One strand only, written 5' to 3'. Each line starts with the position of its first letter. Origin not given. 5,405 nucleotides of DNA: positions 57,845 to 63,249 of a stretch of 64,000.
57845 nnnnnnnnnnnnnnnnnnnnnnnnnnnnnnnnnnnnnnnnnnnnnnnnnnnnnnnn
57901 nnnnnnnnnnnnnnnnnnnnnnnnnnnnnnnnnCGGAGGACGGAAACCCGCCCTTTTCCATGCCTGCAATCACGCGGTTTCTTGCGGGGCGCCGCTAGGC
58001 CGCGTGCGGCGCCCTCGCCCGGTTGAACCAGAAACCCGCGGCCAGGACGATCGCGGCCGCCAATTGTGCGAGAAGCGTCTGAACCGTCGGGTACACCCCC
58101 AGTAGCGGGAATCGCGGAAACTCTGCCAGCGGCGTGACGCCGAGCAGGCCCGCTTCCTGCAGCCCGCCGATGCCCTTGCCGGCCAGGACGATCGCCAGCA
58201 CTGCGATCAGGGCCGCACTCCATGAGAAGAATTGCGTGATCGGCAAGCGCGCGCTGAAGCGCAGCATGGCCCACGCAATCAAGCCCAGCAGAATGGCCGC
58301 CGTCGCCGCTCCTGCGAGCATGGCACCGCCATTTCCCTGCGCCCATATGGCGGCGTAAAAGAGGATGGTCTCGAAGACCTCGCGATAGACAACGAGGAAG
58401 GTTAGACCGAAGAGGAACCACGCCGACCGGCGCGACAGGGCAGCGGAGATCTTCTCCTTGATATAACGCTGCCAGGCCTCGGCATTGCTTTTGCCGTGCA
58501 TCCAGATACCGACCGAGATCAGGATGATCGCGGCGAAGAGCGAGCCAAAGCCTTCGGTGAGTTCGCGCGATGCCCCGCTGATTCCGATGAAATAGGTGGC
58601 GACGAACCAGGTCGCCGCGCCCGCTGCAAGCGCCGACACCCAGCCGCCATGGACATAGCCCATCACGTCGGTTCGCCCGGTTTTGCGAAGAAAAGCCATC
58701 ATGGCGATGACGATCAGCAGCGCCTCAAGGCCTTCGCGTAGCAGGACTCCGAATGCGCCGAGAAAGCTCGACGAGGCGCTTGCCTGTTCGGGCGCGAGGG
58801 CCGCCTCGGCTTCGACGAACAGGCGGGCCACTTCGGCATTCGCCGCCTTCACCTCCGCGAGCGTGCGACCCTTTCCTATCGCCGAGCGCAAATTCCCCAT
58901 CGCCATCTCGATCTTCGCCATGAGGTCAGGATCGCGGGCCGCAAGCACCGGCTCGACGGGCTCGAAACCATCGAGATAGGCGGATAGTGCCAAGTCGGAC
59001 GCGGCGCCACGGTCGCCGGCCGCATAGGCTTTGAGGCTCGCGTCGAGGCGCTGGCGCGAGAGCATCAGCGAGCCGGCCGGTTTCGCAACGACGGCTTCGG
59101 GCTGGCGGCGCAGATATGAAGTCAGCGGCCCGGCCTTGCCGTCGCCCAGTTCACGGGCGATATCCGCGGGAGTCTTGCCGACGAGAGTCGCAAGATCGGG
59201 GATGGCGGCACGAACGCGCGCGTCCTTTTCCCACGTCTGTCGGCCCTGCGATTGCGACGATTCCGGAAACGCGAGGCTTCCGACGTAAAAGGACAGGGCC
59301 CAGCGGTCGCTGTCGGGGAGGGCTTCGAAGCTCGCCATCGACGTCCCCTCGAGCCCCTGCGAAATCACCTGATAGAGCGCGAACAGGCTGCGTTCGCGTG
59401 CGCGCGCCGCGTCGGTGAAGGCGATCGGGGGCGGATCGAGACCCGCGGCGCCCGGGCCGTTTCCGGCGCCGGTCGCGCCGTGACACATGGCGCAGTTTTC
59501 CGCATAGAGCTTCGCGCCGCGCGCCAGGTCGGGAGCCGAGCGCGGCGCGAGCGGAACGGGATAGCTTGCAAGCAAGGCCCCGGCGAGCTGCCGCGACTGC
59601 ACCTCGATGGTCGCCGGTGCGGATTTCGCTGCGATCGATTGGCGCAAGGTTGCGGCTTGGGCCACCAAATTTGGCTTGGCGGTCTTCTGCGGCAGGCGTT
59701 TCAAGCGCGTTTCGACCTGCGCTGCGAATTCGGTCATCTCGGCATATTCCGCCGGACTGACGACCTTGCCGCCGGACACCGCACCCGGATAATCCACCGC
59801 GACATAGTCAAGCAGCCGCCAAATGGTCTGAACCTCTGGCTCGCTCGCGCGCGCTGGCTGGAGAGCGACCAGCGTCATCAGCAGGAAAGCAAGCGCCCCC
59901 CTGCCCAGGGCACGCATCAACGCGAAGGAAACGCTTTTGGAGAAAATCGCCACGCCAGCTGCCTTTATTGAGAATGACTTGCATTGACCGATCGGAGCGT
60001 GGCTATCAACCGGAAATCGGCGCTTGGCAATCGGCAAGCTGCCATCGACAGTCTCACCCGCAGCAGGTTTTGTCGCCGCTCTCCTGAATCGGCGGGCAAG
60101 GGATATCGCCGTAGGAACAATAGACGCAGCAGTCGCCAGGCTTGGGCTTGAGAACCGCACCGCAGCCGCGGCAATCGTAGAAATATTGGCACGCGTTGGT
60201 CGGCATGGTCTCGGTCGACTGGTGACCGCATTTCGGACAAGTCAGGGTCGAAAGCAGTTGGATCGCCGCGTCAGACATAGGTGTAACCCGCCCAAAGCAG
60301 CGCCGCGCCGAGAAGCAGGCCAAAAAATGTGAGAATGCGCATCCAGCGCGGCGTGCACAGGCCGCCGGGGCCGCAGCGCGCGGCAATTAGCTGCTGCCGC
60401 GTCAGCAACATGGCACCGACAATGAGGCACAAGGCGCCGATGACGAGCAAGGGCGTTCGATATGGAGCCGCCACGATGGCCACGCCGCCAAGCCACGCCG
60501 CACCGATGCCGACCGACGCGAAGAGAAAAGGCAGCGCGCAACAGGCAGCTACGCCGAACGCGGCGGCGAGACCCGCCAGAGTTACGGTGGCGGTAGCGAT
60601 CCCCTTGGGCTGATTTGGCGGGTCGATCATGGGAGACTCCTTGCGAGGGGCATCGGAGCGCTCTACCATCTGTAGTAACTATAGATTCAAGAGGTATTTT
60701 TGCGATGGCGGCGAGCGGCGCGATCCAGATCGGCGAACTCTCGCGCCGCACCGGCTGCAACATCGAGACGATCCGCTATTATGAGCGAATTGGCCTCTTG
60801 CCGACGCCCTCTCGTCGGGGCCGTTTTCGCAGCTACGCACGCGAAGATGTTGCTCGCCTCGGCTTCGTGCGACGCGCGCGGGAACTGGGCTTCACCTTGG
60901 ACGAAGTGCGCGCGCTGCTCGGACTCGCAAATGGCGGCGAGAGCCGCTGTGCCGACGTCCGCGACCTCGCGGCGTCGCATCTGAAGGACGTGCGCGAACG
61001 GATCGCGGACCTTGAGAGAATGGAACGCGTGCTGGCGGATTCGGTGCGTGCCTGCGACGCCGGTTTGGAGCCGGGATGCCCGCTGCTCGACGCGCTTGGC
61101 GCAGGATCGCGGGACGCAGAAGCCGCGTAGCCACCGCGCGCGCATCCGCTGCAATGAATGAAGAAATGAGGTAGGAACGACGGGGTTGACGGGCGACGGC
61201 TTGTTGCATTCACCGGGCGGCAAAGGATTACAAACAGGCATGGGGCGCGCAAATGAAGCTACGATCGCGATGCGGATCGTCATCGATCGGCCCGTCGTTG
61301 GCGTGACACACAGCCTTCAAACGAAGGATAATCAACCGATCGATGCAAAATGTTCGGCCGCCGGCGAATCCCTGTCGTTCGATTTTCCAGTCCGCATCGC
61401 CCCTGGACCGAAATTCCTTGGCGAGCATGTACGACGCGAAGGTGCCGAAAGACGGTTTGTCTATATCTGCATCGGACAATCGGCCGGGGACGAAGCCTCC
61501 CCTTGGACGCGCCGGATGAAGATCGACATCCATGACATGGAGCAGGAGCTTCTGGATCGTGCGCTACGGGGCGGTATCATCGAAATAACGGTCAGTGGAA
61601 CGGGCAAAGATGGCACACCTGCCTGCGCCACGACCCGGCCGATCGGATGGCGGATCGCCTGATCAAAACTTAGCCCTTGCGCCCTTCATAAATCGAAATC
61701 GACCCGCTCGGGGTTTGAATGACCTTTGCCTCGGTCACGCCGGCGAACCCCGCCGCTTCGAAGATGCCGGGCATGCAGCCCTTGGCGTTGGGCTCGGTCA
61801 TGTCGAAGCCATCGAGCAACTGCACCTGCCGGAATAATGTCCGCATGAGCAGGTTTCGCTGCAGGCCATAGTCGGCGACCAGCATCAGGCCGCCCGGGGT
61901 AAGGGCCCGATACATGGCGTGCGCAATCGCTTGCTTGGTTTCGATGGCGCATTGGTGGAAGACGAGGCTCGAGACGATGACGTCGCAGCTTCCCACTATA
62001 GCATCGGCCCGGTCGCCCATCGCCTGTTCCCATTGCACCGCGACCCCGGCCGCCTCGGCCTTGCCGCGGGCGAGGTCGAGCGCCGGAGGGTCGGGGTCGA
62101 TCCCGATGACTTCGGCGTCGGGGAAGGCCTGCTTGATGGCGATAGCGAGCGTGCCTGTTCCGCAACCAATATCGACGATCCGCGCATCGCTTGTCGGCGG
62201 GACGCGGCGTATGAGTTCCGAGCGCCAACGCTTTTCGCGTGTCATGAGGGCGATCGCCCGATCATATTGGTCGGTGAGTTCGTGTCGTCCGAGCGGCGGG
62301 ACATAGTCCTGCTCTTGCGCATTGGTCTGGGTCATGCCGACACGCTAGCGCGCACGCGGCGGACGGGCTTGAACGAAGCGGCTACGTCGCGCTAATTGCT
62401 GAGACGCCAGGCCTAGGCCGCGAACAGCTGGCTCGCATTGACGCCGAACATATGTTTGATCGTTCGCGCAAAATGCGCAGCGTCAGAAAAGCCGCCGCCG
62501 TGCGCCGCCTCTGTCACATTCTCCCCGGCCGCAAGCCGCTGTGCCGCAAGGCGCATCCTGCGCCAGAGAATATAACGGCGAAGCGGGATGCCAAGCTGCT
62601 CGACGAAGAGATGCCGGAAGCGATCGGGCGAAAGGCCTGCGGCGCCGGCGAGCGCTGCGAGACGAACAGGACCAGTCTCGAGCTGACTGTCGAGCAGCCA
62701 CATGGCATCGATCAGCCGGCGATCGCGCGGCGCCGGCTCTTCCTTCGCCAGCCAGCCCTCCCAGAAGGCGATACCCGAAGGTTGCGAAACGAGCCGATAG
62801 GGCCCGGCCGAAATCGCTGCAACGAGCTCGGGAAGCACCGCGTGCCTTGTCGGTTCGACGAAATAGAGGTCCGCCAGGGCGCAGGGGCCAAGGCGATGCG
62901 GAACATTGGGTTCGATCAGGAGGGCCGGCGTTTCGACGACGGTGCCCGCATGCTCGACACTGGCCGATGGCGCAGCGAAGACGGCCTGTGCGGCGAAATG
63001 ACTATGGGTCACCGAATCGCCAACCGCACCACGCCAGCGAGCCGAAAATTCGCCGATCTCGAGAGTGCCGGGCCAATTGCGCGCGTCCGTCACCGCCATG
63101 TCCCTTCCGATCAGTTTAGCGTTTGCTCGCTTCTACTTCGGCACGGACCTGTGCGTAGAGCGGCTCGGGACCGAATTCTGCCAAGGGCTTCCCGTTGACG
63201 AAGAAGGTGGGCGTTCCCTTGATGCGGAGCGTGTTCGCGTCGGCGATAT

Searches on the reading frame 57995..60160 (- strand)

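Call 41: search_protein_families(library=pfam, proteins=[window:57995-60160:-], max_evalue=0.00001)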
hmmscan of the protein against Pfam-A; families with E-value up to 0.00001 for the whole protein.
window:57995-60160:- (721 aa): 3 families
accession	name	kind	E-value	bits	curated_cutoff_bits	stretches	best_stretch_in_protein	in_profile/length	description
PF03239.20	FTR1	-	5.8e-20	72.2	25.3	2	459-581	117-236/284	Iron permease FTR1 family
PF00034.26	Cytochrom_C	-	2.1e-11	45.4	21.3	1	213-296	2-89/90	Cytochrome c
PF13442.11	Cytochrome_CBB3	-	2.4e-10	41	27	1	211-293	2-68/68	Cytochrome C oxidase, cbb3-type, subunit III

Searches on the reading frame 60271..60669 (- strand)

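Call 87: search_protein_families(library=pfam, proteins=[window:60271-60669:-], max_evalue=0.001)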
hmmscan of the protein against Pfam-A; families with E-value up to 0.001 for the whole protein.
window:60271-60669:- (132 aa): 1 family
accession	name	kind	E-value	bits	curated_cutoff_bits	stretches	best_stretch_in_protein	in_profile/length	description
PF02411.20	MerT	-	1.8e-06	28.4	32.9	1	29-106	10-83/116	MerT mercuric transport protein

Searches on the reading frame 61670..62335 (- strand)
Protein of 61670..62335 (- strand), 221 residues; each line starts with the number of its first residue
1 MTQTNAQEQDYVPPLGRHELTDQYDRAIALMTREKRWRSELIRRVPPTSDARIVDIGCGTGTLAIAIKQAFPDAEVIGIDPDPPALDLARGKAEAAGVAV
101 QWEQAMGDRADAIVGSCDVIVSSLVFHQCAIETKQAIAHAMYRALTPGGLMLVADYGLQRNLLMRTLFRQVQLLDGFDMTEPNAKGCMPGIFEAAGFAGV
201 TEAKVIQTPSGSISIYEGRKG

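Call 41: search_protein_families(library=pfam, proteins=[window:61670-62335:-], max_evalue=0.00001)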
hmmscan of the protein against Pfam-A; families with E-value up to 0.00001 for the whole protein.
window:61670-62335:- (221 aa): 9 families
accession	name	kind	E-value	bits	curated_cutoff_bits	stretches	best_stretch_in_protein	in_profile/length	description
PF13649.12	Methyltransf_25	-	4.5e-20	72.6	27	1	53-149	1-97/97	Methyltransferase domain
PF08242.18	Methyltransf_12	-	2.4e-17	63.9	30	1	54-150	1-97/98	Methyltransferase domain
PF13847.12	Methyltransf_31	-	1.1e-16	61.3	27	1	49-163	3-119/145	Methyltransferase domain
PF05175.20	MTS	-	6.7e-16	58.8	23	1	41-174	23-160/170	Methyltransferase small domain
PF08241.18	Methyltransf_11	-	1.2e-15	58.3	21.2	1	54-152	1-94/95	Methyltransferase domain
PF13489.12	Methyltransf_23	-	4.1e-13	49.8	27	1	33-173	5-134/164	Methyltransferase domain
PF01209.24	Ubie_methyltran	-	7.1e-11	42.3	20.1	1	20-168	16-166/233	ubiE/COQ5 methyltransferase family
PF00891.24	Methyltransf_2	-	4.7e-08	33.1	22.3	1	52-156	65-167/210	O-methyltransferase domain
PF06325.19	PrmA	-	1.9e-07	31.3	22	1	50-127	162-237/296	Ribosomal protein L11 methyltransferase (PrmA)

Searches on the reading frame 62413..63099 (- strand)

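Call 87: search_protein_families(library=pfam, proteins=[window:62413-63099:-], max_evalue=0.001)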
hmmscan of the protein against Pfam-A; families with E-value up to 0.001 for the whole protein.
window:62413-63099:- (228 aa): 1 family
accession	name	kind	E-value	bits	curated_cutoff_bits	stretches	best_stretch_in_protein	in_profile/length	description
PF12833.13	HTH_18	-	2.4e-17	63.4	33.6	1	150-226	1-78/80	Helix-turn-helix domain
